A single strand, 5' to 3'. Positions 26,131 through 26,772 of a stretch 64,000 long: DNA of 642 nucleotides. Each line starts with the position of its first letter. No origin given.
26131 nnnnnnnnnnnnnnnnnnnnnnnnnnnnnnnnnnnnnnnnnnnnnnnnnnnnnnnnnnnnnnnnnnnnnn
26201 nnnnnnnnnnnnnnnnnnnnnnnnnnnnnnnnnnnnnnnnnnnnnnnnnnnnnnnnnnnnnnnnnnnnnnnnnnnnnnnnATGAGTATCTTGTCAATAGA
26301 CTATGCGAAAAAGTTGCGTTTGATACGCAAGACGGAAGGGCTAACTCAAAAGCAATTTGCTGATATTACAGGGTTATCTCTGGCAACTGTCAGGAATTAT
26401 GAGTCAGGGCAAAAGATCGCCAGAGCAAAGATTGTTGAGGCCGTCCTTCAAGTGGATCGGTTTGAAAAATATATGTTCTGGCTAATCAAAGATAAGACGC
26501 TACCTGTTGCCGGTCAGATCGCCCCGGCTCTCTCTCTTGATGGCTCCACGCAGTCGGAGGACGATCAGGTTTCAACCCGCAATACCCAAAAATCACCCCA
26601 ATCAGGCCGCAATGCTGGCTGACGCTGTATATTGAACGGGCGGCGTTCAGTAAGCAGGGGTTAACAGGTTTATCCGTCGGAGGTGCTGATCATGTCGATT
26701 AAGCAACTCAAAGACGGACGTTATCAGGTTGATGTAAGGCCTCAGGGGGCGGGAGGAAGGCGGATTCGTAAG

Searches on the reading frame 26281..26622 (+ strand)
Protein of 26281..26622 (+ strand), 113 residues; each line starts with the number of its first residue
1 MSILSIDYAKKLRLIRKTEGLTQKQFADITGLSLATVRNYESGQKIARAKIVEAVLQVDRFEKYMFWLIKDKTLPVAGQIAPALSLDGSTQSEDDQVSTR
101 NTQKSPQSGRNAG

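Call 8: profile_search(protein=window:26281-26622:+)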
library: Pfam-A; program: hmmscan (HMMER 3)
A. the first sequence (113 residues): domains with independent E <= 10: 17; with E <= 0.001: 3
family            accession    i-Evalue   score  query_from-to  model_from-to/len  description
HTH_3             PF01381.28      7e-09    36.0      12-57          1-46/55  Helix-turn-helix
HTH_31            PF13560.12    2.9e-07    31.2       9-57          3-52/64  Helix-turn-helix domain
HTH_19            PF12844.13    6.1e-06    26.5      10-57          2-49/64  Helix-turn-helix domain
HTH_24            PF13412.12      0.007    16.4      12-39          9-36/48  Winged helix-turn-helix DNA-binding
Xre-like-HTH      PF20432.4       0.012    16.3      17-43         20-46/63  Antitoxin Xre-like helix-turn-helix domain
MerR              PF00376.29      0.013    15.8      24-42          3-21/38  MerR family regulatory protein
Sigma70_r4_2      PF08281.18      0.015    15.4      16-40         22-46/54  Sigma-70, region 4
Sigma70_r4        PF04545.22      0.031    14.2      16-41         16-41/50  Sigma-70, region 4
MqsA_antitoxin    PF15731.11      0.066    13.8      10-60         72-122/131  Antitoxin component of bacterial toxin-antitoxin system, MqsA
HTH_11            PF08279.18       0.07    13.5      11-40          5-35/55  HTH domain
HTH_23            PF13384.12      0.087    13.1       9-39          5-36/50  Homeodomain-like domain
HTH_26            PF13443.12       0.14    12.8      11-44          1-34/63  Cro/C1-type HTH DNA-binding domain
DUF4447           PF14590.12       0.17    12.2      11-60         11-60/166  Domain of unknown function (DUF4447)
Ribosomal_L14     PF00238.24       0.19    12.1       9-56         16-62/122  Ribosomal protein L14p/L23e
HTH_92            PF22495.2        0.38    10.5      14-48          2-36/45  RsaL-like HTH domain
HTH_ParB          PF17762.8        0.45    11.1       6-40          6-40/102  ParB HTH domain
HTH_17            PF12728.13       0.55    11.0      21-50          2-31/51  Helix-turn-helix domain

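Call 29: search_dna_similar(query=window:26281-26622:+, collection=phages, mode=protein, max_rows=40, rows=spread)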
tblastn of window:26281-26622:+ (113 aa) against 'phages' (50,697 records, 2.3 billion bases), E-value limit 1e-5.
Records with a match: 135; places in all: 135; records where one place covers at least 80% of the query: 91.
Best place of each record, by identity: 80-90% 3; <60% 132.
By first word of the organism name: Escherichia 35; Klebsiella 28; Yersinia 20; Peduovirus 19; Salmonella 13; Pseudomonas 5; Bacteriophage 4; Enterobacter 3; Xuanwuvirus 2; Enterobacteria 2; and 3 more.
By host as written in the record: - 28; Klebsiella pneumoniae 23; Escherichia coli 13; Yersinia pestis EV76-CN 10; Yersinia pestis 5; Escherichia coli DSM 12242 5; Salmonella sp. 4; Escherichia coli DE048 4; and 27 more.
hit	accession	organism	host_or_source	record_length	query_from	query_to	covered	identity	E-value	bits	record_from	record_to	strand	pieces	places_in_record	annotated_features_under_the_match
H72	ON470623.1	Escherichia phage vB_EcoM-705R2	Escherichia coli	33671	1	113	100%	88.5%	6e-59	199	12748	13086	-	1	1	immunity repressor protein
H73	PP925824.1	Escherichia phage Chuche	Escherichia coli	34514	1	113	100%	48.7%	1e-29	116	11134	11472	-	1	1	transcriptional regulator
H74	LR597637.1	Escherichia phage ESSI2_ev239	-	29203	9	105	86%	46.9%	7e-20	89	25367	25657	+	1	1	C protein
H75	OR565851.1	Citrobacter phage Shae_phiSM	Citrobacter rodentium DBS100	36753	9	113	93%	42.9%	2e-20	90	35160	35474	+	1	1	helix-turn-helix transcriptional regulator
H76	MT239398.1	Yersinia phage P37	Yersinia pestis EV76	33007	3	100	87%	43.9%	2e-22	96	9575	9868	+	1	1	repressor protein C family protein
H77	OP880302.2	Yersinia phage GMS190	Yersinia pestis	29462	10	96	77%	49.4%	1e-19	88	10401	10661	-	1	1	record has no annotation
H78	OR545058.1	Yersinia phage vB_YpM_476A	Yersinia pestis EV76-CN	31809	10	96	77%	49.4%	1e-19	88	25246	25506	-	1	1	hypothetical protein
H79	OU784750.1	Peduovirus P2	-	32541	10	96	77%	49.4%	1e-19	88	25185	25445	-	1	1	hypothetical protein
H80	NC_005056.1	Escherichia phage Wphi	Escherichia coli W strain ATCC9637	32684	10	96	77%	49.4%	1e-19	88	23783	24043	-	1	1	C: transcriptional regulator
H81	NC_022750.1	Enterobacteria phage fiAA91-ss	Escherichia coli O157:H7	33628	10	96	77%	49.4%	1e-19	88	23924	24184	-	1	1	C: transcriptional regulator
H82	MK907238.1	Escherichia phage vB_EcoM-12474IV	Escherichia coli DSM 12242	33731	10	96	77%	49.4%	1e-19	88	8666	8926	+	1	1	C: repressor protein C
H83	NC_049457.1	Escherichia phage vB_EcoM-12474III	Escherichia coli DSM 12242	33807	10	96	77%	49.4%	1e-19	88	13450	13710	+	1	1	C: transcriptional regulator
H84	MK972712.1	Salmonella phage SI7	Salmonella sp.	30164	6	96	81%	45.1%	2e-19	87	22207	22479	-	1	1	XRE family transcriptional regulator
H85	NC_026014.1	Escherichia phage P88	Escherichia coli K88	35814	4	105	90%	38.2%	5e-15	75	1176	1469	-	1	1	transcriptional regulator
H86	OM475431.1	Escherichia phage 9W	Escherichia coli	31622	1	113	100%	33.6%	9e-16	77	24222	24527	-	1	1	none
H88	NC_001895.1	Bacteriophage P2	Escherichia coli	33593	1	113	100%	33.6%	9e-16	77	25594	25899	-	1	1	C: transcriptional regulator | minus_35_signal | O1 repressor binding site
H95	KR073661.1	Escherichia phage pro483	Escherichia coli DE048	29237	3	96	83%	38.1%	6e-13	69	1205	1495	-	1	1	C protein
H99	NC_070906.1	Peduovirus P2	-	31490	9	96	78%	39.6%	7e-12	66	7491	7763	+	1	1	transcriptional regulator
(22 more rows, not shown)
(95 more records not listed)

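Call 31: get_annotated_region(hit=H80, flank=700)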
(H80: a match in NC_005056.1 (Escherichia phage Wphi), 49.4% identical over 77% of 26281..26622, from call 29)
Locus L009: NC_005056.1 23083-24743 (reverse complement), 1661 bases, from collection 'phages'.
description: Escherichia phage Wphi, complete genome.
organism: Escherichia phage Wphi (NCBI taxid 2681595)
taxonomy: Viruses; Duplodnaviria; Heunggongvirae; Uroviricota; Caudoviricetes; Peduoviridae; Peduovirus; Peduovirus Wphi
host: Escherichia coli W strain ATCC9637; source: -; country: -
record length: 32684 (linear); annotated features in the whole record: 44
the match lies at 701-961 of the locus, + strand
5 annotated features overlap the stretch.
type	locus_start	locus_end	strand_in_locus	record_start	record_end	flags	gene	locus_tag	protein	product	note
CDS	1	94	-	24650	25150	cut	B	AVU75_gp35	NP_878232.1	gpB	similar to P2 B; DNA replication; required for lagging strand synthesis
CDS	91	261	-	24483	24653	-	-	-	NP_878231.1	gp78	similar to P2 orf 78; orf78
CDS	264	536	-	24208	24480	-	cox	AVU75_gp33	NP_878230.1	Cox-like excisionase and repressor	repressor of Pc; immunity control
CDS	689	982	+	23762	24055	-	C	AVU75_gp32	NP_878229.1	transcriptional regulator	immunity repressor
CDS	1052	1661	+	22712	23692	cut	-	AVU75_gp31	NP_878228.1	integrase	-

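Call 37: get_annotated_region(hit=H73, flank=900)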
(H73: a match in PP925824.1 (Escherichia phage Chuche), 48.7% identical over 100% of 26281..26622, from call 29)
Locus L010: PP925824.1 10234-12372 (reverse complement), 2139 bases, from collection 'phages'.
description: Escherichia phage Chuche, complete genome.
organism: Escherichia phage Chuche (NCBI taxid 3233692)
taxonomy: Viruses
host: Escherichia coli; source: mud near tree; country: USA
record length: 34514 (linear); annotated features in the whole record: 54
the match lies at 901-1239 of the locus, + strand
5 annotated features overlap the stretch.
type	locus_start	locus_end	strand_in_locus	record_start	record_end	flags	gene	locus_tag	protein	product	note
CDS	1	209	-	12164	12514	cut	-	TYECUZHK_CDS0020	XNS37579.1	hypothetical protein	-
CDS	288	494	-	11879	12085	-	-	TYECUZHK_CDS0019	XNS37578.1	hypothetical protein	-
CDS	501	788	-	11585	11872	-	-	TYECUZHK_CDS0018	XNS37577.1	Cox-like excisionase and repressor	-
CDS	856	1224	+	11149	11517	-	-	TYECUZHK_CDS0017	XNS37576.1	transcriptional regulator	-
CDS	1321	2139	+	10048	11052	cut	-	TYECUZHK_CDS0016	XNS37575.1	integrase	-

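Call 38: get_annotated_region(hit=H75, flank=900)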
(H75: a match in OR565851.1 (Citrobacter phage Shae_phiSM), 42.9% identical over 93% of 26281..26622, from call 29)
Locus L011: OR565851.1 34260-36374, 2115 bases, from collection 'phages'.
description: Citrobacter phage Shae_phiSM, complete genome.
organism: Citrobacter phage Shae_phiSM (NCBI taxid 3092604)
taxonomy: Viruses; Duplodnaviria; Heunggongvirae; Uroviricota; Caudoviricetes; Peduoviridae; Xuanwuvirus
host: Citrobacter rodentium DBS100; source: bacterial culture; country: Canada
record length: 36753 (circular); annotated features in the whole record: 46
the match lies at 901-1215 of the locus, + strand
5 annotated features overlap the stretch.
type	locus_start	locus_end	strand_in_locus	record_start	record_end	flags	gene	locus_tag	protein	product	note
CDS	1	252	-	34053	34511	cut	-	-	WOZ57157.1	hypothetical protein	Shae_044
CDS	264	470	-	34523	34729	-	-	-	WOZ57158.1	hypothetical protein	Shae_045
CDS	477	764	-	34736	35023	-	cox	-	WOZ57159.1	Cox family DNA-binding protein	-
CDS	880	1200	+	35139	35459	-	-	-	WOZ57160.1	helix-turn-helix transcriptional regulator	helix-turn-helix transcriptional regulator; C protein; C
CDS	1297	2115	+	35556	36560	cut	int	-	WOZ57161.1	integrase, tyrosine-type recombinase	-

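Call 39: get_annotated_region(hit=H85, flank=900)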
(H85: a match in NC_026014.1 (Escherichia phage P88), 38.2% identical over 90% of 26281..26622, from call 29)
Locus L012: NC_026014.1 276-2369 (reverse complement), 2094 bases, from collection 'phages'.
description: Enterobacteria phage P88, complete genome.
organism: Escherichia phage P88 (NCBI taxid 1567486)
taxonomy: Viruses; Duplodnaviria; Heunggongvirae; Uroviricota; Caudoviricetes; Peduoviridae; Xuanwuvirus; Xuanwuvirus P88
host: Escherichia coli K88; source: -; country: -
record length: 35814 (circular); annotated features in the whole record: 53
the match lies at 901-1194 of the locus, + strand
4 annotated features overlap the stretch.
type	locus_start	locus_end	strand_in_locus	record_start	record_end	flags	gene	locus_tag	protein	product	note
CDS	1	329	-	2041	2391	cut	-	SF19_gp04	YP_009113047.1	DUF4761 family protein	-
CDS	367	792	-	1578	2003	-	-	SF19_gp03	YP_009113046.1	transcriptional regulator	Regulatory protein, Phage_COX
CDS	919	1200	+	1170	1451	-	-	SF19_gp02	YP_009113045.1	transcriptional regulator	C protein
CDS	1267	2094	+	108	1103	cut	-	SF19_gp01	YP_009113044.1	integrase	-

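Call 40: get_annotated_region(hit=H74, flank=900)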
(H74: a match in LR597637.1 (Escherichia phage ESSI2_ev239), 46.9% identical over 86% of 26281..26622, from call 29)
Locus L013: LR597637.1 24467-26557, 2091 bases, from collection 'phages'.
description: Escherichia phage ESSI2_ev239 genome assembly, chromosome: 1.
organism: Escherichia phage ESSI2_ev239 (NCBI taxid 2695847)
taxonomy: Viruses; Duplodnaviria; Heunggongvirae; Uroviricota; Caudoviricetes; Peduoviridae; Evevirus; Evevirus ev239
host: -; source: -; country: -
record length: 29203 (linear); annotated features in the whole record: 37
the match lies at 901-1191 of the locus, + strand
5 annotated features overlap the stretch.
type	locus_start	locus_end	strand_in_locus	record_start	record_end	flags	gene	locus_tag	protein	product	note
CDS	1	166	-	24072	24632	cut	-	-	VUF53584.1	FIG01048930: hypothetical protein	-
CDS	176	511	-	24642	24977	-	-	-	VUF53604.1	hypothetical protein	-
CDS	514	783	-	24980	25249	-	-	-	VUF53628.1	Cox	-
CDS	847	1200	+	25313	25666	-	-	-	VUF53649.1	C protein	-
CDS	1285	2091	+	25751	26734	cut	-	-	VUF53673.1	Phage integrase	-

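Call 41: get_annotated_region(hit=H95, flank=900)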
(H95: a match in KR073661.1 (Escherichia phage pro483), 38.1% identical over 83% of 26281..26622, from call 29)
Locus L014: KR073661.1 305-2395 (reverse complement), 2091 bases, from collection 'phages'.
description: Escherichia phage pro483, complete genome.
organism: Escherichia phage pro483 (NCBI taxid 1649240)
taxonomy: Viruses; Duplodnaviria; Heunggongvirae; Uroviricota; Caudoviricetes; Peduoviridae; Peduovirus; Peduovirus pro483
host: Escherichia coli DE048; source: -; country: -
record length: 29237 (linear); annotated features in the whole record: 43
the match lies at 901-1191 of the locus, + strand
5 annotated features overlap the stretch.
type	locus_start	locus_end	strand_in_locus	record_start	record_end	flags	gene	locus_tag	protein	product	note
CDS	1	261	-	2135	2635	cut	-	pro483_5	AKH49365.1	replication gene B protein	ORF5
CDS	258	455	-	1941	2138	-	-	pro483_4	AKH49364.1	hypothetical protein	ORF4; FIG00641185: hypothetical protein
CDS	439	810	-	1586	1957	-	-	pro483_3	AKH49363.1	ribosomal protein S15P/S13E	ORF3; COG0184: Ribosomal protein S15P/S13E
CDS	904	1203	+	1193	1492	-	-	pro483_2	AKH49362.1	C protein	ORF2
CDS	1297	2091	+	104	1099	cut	-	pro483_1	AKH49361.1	integrase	ORF1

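Call 50: search_solved_structures(query=window:26281-26622:+, max_evalue=0.01, show_alignments=2)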
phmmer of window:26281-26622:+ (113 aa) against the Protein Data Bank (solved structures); distinct sequences matched with E-value up to 0.01: 5.
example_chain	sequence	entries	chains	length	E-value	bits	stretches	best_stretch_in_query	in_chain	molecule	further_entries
2l49_A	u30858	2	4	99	3.7e-15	59.3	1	8-92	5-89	C protein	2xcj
2p5t_A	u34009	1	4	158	0.00038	24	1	10-66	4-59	Putative transcriptional regulator PezA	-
2mez_A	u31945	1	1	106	0.0046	20.5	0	6-57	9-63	Multiprotein Bridging Factor (MBP-like)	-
8bny_A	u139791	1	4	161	0.0049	20.4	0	6-47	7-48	Immunity repressor protein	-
8tac_A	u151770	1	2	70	0.0051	20.4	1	9-56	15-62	DBP48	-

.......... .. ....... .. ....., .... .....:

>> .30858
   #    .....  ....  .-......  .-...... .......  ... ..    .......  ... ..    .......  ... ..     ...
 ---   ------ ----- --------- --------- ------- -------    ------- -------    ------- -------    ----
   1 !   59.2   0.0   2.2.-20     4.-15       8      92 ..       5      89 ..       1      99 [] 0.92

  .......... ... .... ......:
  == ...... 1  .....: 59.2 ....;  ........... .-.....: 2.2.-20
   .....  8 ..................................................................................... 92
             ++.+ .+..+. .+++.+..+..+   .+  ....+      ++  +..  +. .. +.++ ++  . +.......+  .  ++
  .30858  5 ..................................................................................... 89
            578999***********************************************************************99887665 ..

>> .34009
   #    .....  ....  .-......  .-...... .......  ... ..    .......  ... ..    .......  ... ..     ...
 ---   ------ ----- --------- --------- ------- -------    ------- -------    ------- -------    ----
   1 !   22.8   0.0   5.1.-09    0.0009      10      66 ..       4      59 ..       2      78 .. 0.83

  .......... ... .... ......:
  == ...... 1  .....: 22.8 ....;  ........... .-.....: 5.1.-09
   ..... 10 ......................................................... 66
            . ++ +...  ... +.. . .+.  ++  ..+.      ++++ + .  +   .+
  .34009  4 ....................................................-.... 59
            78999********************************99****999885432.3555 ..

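Call 52: search_protein_families(proteins=[window:26281-26622:+], library=phrogs)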
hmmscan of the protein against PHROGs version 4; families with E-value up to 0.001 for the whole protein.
window:26281-26622:+ (113 aa): 18 families
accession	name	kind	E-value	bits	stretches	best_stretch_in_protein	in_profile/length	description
phrog_147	-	transcription regulation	3e-28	99.1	1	5-104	2-91/100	transcriptional regulator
phrog_7950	-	transcription regulation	1.9e-09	38.4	1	10-71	10-67/68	transcriptional repressor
phrog_8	-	transcription regulation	1.3e-08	35.7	1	9-50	78-119/346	transcriptional regulator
phrog_2104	-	unknown function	8.1e-07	30.2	1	10-45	42-77/103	-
phrog_5823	-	transcription regulation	2.8e-06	27.7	1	9-53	8-53/404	transcriptional regulator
phrog_2328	-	transcription regulation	5.4e-06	27.2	1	8-54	16-62/128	transcriptional repressor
phrog_3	-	transcription regulation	5.7e-06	27.3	1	9-71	90-148/430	transcriptional repressor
phrog_2439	-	transcription regulation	7.3e-06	26.1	1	10-68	10-68/367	transcriptional regulator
phrog_4779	-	transcription regulation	3.4e-05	25.3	1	9-60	4-57/98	transcriptional regulator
phrog_7241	-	transcription regulation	4.8e-05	24.4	1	5-53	59-107/122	transcriptional regulator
phrog_2967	-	transcription regulation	5.8e-05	23.7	1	9-54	12-57/225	transcriptional regulator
phrog_4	-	transcription regulation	0.00012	22.2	1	9-57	138-185/400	transcriptional repressor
phrog_6962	-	unknown function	0.00015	23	1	11-62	5-53/73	-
phrog_4836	-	transcription regulation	0.00018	22.1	1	3-50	71-118/194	CII-like regulator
phrog_8898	-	unknown function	0.00025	21.7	1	11-45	5-39/70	-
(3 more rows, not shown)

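Call 53: search_protein_families(proteins=[window:26281-26622:+], library=ncbifam, max_evalue=0.01)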
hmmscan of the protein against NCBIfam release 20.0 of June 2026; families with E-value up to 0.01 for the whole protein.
window:26281-26622:+ (113 aa): 11 families
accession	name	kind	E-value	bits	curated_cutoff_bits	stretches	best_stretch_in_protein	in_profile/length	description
NF041951.1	phage_RstR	subfamily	7.9e-08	32.5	80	1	9-53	4-48/108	RstR family transcriptional repressor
TIGR03070.1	couple_hipB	subfamily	2.2e-07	30.7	71.65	1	10-58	5-53/58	type II toxin-antitoxin system Y4mF family antitoxin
TIGR03830.1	CxxCG_CxxCG_HTH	subfamily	1.4e-06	28.1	61.8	1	9-55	67-113/127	type II TA system antitoxin MqsA family protein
NF040522.1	VC1465_fam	subfamily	4.2e-05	23.6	70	1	15-45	4-34/111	VC1465 family Xer recombination activation factor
NF007271.0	PRK09726.1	equivalog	0.00072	19.5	79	1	8-43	13-48/88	type II toxin-antitoxin system antitoxin HipB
NF041575.1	antitoxPezA_Strep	equivalog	0.00086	19.3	290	1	11-57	5-51/158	type II toxin-antitoxin system antitoxin PezA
NF047948.1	male_kill_WMK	equivalog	0.0011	18.4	300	1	6-46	4-44/300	WO male-killing family protein Wmk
NF007481.0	PRK10072.1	equivalog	0.0012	19.3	110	1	12-44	38-70/96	HTH-type transcriptional regulator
TIGR00270.2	TIGR00270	equivalog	0.0022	17.8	110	1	7-60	75-131/159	multiprotein bridging factor aMBF1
NF003162.0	PRK04140.1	equivalog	0.0038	16.3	263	1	9-51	128-170/317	transcriptional regulator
NF006015.0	PRK08154.1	subfamily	0.0066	15.6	204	1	9-52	32-75/314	anaerobic benzoate catabolism transcriptional regulator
